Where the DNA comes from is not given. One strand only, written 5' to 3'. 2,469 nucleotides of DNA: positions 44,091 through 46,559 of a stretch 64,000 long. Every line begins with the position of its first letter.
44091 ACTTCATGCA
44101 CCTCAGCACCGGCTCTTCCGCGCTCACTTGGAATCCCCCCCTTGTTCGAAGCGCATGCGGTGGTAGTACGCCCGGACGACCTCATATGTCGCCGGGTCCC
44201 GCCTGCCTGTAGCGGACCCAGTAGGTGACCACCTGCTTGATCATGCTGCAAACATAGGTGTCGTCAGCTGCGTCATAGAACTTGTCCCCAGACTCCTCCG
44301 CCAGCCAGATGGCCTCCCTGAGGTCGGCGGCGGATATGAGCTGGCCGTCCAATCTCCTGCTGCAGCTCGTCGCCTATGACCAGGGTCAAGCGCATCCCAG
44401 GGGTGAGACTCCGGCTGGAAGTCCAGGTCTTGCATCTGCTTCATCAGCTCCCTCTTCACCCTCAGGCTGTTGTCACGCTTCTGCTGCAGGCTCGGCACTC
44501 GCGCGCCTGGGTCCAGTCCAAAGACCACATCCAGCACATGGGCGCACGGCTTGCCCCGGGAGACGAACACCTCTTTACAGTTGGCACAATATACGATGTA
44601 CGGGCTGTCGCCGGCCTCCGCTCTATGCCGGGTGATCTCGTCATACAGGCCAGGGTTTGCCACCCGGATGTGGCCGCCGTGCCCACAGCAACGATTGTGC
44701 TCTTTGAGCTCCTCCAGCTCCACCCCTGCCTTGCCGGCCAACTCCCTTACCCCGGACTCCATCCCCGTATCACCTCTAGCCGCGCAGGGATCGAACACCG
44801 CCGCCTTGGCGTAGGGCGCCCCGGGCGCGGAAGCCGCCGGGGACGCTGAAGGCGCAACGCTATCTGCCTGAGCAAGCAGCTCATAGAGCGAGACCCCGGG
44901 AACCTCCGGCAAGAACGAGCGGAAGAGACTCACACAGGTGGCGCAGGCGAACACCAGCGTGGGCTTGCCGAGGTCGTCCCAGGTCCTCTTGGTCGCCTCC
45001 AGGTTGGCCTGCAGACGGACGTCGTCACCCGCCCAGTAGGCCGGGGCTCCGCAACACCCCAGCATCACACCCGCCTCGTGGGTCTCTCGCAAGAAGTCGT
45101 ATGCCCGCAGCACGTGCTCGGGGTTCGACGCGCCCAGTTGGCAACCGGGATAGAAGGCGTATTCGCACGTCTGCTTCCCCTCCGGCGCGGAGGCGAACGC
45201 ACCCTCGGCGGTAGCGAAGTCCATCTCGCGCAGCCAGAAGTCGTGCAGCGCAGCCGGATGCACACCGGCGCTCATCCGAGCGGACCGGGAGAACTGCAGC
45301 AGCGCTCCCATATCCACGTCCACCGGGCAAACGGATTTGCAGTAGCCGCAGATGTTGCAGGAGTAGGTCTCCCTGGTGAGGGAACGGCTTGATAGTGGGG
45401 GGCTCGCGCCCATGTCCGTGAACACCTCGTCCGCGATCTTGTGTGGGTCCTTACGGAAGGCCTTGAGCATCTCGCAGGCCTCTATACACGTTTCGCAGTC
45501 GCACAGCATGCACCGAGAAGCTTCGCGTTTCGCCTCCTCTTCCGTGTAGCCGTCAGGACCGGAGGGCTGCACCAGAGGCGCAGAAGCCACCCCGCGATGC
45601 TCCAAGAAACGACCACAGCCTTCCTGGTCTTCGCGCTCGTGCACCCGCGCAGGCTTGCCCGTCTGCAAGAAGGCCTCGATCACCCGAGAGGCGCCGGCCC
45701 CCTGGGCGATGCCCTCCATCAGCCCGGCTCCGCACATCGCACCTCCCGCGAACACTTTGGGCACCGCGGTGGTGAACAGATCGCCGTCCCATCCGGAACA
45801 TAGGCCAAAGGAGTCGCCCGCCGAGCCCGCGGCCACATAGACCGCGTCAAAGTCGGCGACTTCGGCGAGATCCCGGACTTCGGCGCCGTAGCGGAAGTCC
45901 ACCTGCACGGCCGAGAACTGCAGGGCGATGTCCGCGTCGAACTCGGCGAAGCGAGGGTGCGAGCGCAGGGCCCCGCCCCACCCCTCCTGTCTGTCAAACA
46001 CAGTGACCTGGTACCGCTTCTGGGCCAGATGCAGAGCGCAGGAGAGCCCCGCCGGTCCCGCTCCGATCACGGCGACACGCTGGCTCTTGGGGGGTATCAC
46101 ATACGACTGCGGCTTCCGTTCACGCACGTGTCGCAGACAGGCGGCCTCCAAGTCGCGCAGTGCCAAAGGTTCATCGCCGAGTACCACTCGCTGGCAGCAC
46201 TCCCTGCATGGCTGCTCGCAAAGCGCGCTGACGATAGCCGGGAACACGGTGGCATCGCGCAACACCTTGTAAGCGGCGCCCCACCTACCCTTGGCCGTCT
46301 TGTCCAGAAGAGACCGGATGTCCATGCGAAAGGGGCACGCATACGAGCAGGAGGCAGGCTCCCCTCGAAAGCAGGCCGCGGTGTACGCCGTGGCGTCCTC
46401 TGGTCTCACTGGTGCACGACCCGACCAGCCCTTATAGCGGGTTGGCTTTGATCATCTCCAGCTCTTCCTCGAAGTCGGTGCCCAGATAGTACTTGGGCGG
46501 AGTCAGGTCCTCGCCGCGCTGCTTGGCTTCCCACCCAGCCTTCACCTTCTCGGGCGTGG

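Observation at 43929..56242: Mop aldehyde oxidoreductase embedded in a 12-kb conserved neighbourhood of unknown function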

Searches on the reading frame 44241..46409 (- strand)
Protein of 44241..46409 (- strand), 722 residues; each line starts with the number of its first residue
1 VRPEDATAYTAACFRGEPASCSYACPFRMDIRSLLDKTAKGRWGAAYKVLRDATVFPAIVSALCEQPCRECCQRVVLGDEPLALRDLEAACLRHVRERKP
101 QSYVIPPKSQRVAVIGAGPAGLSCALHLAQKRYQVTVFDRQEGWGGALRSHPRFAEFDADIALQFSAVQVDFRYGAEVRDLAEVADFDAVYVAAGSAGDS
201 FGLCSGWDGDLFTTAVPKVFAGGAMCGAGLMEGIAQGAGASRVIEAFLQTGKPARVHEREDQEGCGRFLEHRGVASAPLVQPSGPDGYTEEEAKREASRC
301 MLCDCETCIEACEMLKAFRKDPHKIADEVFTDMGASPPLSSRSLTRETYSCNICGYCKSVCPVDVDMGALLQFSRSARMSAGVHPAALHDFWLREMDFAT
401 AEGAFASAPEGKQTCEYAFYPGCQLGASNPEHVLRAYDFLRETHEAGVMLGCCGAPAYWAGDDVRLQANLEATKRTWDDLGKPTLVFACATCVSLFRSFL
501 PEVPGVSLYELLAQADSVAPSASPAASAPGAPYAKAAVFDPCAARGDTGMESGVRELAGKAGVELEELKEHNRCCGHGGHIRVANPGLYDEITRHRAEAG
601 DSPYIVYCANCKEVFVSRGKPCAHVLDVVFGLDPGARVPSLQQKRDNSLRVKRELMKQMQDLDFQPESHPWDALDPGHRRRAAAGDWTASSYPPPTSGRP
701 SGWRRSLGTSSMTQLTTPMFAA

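Call 5: search_protein_families(library=ncbifam, proteins=[window:44241-46409:-], max_evalue=0.001)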
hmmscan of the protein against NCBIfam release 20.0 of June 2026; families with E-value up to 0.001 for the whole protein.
window:44241-46409:- (722 aa): 47 families (the best 25 are shown)
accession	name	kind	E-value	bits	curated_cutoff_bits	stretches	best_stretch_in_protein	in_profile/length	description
NF045663.1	diclust_near_Sec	equivalog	1.4e-175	585.5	530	1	6-661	5-667/759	pyridine nucleotide-disulfide oxidoreductase/dicluster-binding protein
NF009410.0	PRK12771.1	subfamily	3.8e-36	124.8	516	2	14-197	43-234/566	NAD(P)-binding protein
NF009454.0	PRK12814.1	equivalog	5.3e-24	84.6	916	1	19-197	102-289/657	putative NADPH-dependent glutamate synthase small subunit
TIGR03315.1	Se_ygfK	equivalog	6.1e-24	83.5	835.3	1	19-197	445-632/1012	putative selenate reductase subunit YgfK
NF009414.0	PRK12778.1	equivalog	3.8e-23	81.7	1103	1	4-150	322-472/752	bifunctional dihydroorotate dehydrogenase B NAD binding subunit/NADPH-dependent glutamate synthase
TIGR01316.1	gltA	equivalog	1.8e-21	76.5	471.75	1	17-150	34-174/449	NADPH-dependent glutamate synthase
NF010590.0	PRK13984.1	equivalog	1.8e-18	66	946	1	5-195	184-382/611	putative oxidoreductase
TIGR01317.1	GOGAT_sm_gam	subfamily_domain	1.8e-17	63.4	447.7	1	5-196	36-238/485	glutamate synthase small subunit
TIGR01318.1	gltD_gamma_fam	subfamily_domain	3.8e-17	62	482.95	1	3-196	32-236/467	glutamate synthase, small subunit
NF009408.0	PRK12769.1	equivalog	8.1e-17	60.6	1003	1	10-196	224-422/659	formate-dependent uric acid utilization protein AegA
NF009413.0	PRK12775.1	equivalog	1.1e-15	56.6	1895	1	5-150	325-471/1006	putative trifunctional 2-polyprenylphenol hydroxylase/glutamate synthase subunit beta/ferritin domain-containing protein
NF009451.0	PRK12809.1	equivalog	1.5e-14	53.3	1154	1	3-198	200-407/639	formate-dependent uric acid utilization protein YgfT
NF004898.0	PRK06259.1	equivalog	6.8e-13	48.1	385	1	298-599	134-443/488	fumarate reductase (CoM/CoB) subunit TfrB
NF045670.1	quin_L_LdhH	equivalog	9.8e-11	40.6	800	1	412-597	464-663/706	L-lactate dehydrogenase (quinone) large subunit LdhH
TIGR03997.1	mycofact_OYE_2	equivalog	1.4e-10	40.2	793.15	1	96-203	365-480/645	mycofactocin system FadH/OYE family oxidoreductase 2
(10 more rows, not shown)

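Call 6: search_protein_families(library=pfam, proteins=[window:44241-46409:-], max_evalue=0.001)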
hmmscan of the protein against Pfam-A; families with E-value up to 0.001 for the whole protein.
window:44241-46409:- (722 aa): 15 families
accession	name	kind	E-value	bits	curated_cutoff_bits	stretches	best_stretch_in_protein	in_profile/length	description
PF14691.11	Fer4_20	-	5e-15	55.7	25.8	1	3-97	14-110/113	Dihydroprymidine dehydrogenase domain II, 4Fe-4S cluster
PF02754.22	CCG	-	8.4e-14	51.9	20.6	2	537-611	2-80/85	Cysteine-rich domain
PF13450.12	NAD_binding_8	-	8.6e-10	39.2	21.9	1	114-160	1-46/68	NAD(P)-binding Rossmann-like domain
PF01266.30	DAO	-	1.4e-08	35.2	27.9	1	111-146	1-37/353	FAD dependent oxidoreductase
PF07992.20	Pyr_redox_2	-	4.6e-07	30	26.1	1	111-142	2-33/291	Pyridine nucleotide-disulphide oxidoreductase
PF13534.11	Fer4_17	-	1e-06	29.6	22.2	1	299-366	1-61/61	4Fe-4S dicluster domain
PF00890.30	FAD_binding_2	-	1.1e-05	25.3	20.4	1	112-148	2-38/414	FAD binding domain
PF03486.20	HI0933_like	-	1.2e-05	25.3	50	1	111-145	2-36/244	HI0933-like protein Rossmann domain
PF13183.11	Fer4_8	-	1.5e-05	25.9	27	1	296-365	1-68/68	4Fe-4S dicluster domain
PF01946.23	Thi4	-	2.2e-05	24.3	26.2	1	111-147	19-56/235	Thi4 family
PF21799.2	MurD-like_N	-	0.00037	21.2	27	1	111-142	2-33/88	Mur ligase MurD-like, N-terminal domain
PF13738.12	Pyr_redox_3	-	0.00059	19.6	30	1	114-152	2-40/305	Pyridine nucleotide-disulphide oxidoreductase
PF00070.33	Pyr_redox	-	0.0007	20.5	22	0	111-142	1-32/82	Pyridine nucleotide-disulphide oxidoreductase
PF13454.12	NAD_binding_9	-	0.0009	19.7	21.8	0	113-149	1-42/155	FAD-NAD(P)-binding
PF13746.11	Fer4_18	-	0.00091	19.8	27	0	347-373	57-83/114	4Fe-4S dicluster domain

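Call 55: search_solved_structures(query=window:44241-46409:-, show_alignments=2, max_evalue=0.001)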
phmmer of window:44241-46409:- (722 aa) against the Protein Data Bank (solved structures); distinct sequences matched with E-value up to 0.001: 18.
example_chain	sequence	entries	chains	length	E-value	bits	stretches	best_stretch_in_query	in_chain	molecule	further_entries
8oh5_C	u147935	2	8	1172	3.6e-23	85.3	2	11-208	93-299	Formate dehydrogenase-O, major subunit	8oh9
9bov_A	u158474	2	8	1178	1.7e-22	83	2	20-206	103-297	Molybdopterin oxidoreductase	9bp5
9n5u_A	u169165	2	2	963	2.2e-21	79.4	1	20-196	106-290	NfnA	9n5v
4ylf_B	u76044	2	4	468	1.8e-13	53.2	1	5-201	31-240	Dihydropyrimidine dehydrogenase subunit A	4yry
7mfm_I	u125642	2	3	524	1.1e-12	50.6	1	25-149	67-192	Glutamate synthase (NADPH) small chain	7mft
5vj7_A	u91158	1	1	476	3.8e-10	42.2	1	11-195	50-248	Oxidoreductase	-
5jca_L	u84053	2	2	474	1.8e-09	40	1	11-148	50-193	NADH-dependent Ferredoxin:NADP Oxidoreductase (NfnI) subunit alpha | NADH-dependent Ferredoxin:NADP Oxidoreductase subunit alpha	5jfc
2vdc_G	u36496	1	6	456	2.5e-09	39.5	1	13-148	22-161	GLUTAMATE SYNTHASE [NADPH] SMALL CHAIN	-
6s6s_G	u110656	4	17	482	2.8e-09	39.4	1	13-148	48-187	Glutamate synthase [NADPH] small chain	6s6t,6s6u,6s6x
1gt8_A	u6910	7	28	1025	1.6e-07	33.5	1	11-154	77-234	DIHYDROPYRIMIDINE DEHYDROGENASE | Dihydropyrimidine dehydrogenase [NADP(+)]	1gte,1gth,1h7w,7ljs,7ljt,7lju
1h7x_A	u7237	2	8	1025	1.6e-07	33.5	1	11-154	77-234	DIHYDROPYRIMIDINE DEHYDROGENASE | Dihydropyrimidine dehydrogenase [NADP(+)]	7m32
7m31_A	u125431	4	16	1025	1.6e-07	33.5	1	11-154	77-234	Dihydropyrimidine dehydrogenase [NADP(+)]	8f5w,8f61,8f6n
5nmw_A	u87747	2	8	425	4.1e-06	28.9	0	110-147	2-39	Flavin-containing monooxygenase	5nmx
6l6j_A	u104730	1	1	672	2.8e-05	26.2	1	69-157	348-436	Oxidored_FMN domain-containing protein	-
1ps9_A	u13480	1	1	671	8.3e-05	24.6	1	102-148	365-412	2,4-dienoyl-CoA reductase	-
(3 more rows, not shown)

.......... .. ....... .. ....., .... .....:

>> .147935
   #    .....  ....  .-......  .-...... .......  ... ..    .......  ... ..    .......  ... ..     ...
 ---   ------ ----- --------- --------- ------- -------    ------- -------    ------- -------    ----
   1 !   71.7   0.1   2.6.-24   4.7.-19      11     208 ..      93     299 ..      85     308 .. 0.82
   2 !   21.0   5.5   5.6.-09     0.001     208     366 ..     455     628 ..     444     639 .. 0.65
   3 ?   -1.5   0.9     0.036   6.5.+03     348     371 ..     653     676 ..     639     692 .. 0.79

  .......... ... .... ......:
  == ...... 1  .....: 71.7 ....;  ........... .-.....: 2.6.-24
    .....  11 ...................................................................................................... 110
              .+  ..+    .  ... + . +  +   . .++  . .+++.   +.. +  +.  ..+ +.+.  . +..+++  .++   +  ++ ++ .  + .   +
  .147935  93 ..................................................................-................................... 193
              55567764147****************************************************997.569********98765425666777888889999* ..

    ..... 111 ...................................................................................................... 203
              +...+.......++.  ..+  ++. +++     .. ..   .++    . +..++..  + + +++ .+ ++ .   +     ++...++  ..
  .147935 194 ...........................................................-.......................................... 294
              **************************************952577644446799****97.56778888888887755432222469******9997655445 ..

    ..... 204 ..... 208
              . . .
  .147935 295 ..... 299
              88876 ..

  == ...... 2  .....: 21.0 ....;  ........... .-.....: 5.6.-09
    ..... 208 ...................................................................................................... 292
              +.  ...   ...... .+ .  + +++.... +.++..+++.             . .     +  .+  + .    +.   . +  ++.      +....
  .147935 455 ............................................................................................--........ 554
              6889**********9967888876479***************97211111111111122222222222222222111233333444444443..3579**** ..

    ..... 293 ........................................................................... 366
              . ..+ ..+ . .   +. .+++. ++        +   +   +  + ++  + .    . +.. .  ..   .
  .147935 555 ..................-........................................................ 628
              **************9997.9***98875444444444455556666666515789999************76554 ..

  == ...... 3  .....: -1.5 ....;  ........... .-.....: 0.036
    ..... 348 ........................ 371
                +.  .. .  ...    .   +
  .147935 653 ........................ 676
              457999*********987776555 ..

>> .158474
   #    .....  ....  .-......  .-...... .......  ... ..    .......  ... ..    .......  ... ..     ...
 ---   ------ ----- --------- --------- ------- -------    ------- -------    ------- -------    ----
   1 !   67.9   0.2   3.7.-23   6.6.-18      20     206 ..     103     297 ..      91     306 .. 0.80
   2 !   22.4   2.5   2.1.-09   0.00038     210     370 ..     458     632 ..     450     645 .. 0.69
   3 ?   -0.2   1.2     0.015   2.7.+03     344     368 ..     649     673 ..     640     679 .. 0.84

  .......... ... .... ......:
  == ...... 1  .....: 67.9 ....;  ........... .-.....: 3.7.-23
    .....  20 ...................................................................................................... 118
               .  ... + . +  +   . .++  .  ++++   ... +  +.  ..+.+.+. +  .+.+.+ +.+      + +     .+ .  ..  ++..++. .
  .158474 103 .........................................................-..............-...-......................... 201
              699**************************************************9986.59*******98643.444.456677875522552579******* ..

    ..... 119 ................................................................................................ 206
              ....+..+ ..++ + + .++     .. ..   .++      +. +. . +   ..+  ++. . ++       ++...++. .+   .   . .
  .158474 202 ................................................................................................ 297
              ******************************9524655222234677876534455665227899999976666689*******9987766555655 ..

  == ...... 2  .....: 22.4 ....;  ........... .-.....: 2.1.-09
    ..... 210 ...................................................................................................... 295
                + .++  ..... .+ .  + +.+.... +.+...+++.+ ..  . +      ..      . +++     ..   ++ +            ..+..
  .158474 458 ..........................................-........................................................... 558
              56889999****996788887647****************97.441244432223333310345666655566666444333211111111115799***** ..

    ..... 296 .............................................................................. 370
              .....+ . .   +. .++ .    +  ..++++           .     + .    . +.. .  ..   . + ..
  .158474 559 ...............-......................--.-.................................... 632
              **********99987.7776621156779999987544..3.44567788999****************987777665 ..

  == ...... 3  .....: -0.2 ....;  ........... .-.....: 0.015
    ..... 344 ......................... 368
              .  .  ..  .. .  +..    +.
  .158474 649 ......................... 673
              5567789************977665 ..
